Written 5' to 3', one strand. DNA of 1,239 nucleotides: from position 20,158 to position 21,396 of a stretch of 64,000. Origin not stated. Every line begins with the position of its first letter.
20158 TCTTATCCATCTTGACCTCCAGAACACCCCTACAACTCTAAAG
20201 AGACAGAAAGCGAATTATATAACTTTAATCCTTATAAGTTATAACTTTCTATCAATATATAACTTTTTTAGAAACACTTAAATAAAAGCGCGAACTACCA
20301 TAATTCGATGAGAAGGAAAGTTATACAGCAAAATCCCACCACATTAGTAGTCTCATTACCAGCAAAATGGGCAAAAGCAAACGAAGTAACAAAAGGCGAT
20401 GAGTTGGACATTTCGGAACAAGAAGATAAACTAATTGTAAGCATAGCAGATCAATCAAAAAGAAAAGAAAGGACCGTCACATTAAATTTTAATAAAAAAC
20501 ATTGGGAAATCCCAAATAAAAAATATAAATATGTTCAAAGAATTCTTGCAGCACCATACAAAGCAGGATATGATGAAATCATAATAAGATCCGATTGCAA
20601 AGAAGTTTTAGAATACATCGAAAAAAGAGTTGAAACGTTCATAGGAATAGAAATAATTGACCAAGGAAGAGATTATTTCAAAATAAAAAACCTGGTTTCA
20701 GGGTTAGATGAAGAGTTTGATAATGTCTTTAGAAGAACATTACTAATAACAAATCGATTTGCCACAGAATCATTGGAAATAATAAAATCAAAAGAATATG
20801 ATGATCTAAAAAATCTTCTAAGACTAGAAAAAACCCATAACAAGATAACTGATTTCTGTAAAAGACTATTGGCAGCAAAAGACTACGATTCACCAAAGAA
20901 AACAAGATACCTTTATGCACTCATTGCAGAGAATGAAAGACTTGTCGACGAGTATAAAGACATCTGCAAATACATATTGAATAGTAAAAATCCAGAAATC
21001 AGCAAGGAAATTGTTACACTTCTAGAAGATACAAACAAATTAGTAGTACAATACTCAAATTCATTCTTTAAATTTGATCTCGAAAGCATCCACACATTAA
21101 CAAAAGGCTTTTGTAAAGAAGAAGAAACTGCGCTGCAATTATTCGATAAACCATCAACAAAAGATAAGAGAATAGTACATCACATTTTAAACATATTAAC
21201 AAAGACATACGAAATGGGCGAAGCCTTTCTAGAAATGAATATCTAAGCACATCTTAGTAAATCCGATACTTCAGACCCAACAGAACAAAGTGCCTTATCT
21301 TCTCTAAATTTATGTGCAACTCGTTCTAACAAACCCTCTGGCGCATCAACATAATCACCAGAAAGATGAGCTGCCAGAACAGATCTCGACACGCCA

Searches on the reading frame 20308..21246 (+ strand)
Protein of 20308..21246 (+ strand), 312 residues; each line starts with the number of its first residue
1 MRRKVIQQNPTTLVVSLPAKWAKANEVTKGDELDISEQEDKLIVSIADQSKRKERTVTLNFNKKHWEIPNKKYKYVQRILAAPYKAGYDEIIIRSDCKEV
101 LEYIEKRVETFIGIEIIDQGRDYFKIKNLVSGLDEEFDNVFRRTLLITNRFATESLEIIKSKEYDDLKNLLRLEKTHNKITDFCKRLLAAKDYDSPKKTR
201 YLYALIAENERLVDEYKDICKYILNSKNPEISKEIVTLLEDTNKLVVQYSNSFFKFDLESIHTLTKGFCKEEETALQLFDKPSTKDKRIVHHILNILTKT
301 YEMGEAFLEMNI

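Call 3: search_protein_families(library=pfam, proteins=[window:20308-21246:+], max_evalue=0.01)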
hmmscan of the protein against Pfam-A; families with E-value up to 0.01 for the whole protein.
window:20308-21246:+ (312 aa): 2 families
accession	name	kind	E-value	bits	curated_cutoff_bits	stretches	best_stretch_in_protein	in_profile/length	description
PF04014.23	MazE_antitoxin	-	4.7e-07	30.1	24.7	1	12-44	7-40/48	Antidote-toxin recognition MazE, bacterial antitoxin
PF17793.6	AHD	-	7.7e-05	23.1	27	1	214-261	3-48/61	ANC1 homology domain (AHD)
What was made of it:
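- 20308..21246 (+): Divergent 312-aa protein with an N-terminal AbrB/MazE-type DNA-binding domain; candidate regulator (inferred from position only). MazE_antitoxin 4.7e-07 on residues 12-44 (call 3).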

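Call 19: search_protein_families(library=ncbifam, proteins=[window:20308-21246:+], max_evalue=0.01)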
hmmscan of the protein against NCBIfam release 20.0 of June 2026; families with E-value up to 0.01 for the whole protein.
window:20308-21246:+ (312 aa): 1 family
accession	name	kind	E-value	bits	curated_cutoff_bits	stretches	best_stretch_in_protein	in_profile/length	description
TIGR02609.1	doc_partner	hypoth_equivalog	0.00014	22.2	55.9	1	13-55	10-52/74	putative addiction module antidote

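Call 65: search_solved_structures(query=window:20308-21246:+, max_evalue=1)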
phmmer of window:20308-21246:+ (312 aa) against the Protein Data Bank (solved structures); distinct sequences matched with E-value up to 1: 3.
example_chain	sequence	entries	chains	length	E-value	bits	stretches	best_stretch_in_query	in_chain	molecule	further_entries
3kmi_A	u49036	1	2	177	0.044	16.2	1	120-172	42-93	Putative membrane protein COG4129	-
2pd0_A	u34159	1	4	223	0.084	15.3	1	205-279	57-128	Hypothetical protein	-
4hcn_A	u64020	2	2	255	0.73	12.2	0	86-171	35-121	Putative ATP/GTP binding protein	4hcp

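Call 66: search_protein_families(library=pfam, proteins=[window:20308-21246:+], max_evalue=1)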
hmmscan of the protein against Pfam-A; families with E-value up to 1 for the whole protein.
window:20308-21246:+ (312 aa): 5 families
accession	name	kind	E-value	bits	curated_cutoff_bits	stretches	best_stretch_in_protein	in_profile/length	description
PF04014.23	MazE_antitoxin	-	4.7e-07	30.1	24.7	1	12-44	7-40/48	Antidote-toxin recognition MazE, bacterial antitoxin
PF17793.6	AHD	-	7.7e-05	23.1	27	1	214-261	3-48/61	ANC1 homology domain (AHD)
PF17886.7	ArsA_HSP20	-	0.088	12.8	22.5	0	29-51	14-36/63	HSP20-like domain found in ArsA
PF14759.12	Reductase_C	-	0.14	13.1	25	1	84-131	16-64/85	Reductase C-terminal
PF17083.10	Swm2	-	0.16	12.4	25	1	201-240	20-62/130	Nucleolar protein Swm2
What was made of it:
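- Tried and rejected: The divergent 312-aa protein showed only the AbrB/MazE N-terminal domain in PDB sequence and Pfam searches (calls 3, 19, 65, 66).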
